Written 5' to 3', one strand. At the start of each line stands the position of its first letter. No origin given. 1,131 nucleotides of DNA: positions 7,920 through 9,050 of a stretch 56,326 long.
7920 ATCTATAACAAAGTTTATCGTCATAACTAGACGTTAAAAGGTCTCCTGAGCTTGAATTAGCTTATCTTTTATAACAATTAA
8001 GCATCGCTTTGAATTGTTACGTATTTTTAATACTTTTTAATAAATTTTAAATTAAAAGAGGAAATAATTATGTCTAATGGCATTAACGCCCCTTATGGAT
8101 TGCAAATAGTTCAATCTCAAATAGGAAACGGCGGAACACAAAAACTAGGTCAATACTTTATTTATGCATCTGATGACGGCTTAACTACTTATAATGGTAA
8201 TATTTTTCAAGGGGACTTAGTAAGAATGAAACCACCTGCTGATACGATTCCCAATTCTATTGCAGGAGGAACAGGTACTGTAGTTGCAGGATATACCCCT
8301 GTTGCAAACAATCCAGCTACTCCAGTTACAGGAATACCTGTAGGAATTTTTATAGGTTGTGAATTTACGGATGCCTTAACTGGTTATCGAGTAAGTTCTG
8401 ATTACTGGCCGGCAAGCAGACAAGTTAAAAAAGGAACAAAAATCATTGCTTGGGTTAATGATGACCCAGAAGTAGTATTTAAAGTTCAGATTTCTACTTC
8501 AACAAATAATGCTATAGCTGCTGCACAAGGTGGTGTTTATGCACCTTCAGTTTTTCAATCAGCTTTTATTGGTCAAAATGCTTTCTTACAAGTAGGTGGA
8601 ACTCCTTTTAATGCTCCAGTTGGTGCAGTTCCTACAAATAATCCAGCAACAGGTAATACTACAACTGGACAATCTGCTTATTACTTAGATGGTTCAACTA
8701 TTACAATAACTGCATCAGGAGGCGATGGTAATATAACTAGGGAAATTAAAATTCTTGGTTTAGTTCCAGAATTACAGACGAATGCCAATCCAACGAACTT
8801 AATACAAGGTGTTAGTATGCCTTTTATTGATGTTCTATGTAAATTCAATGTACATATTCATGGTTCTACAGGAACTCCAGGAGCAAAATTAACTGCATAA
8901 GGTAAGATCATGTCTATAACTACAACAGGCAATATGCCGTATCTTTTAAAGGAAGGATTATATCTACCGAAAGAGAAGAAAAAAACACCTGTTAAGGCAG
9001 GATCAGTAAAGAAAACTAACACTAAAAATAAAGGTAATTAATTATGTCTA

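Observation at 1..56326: Window closes into a ~56.3-kb circle that looks like a podovirus-type phage-plasmid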

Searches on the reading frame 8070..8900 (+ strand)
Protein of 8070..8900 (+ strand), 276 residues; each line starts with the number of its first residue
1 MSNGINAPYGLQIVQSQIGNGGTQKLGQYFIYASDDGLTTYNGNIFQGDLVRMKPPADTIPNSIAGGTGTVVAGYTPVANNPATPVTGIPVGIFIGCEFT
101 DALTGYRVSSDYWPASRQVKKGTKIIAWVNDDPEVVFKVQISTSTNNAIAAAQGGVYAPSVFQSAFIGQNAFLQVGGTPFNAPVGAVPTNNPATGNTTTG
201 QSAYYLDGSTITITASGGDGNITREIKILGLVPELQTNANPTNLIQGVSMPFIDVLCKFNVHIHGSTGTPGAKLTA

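Call 12: search_protein_families(library=pfam, proteins=[window:8070-8900:+], max_evalue=0.01)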
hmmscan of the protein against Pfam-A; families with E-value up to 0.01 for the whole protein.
window:8070-8900:+ (276 aa): 0 families

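Call 25: search_solved_structures(query=window:8070-8900:+, max_evalue=1)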
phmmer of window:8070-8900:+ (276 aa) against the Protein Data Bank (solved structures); distinct sequences matched with E-value up to 1: 0.
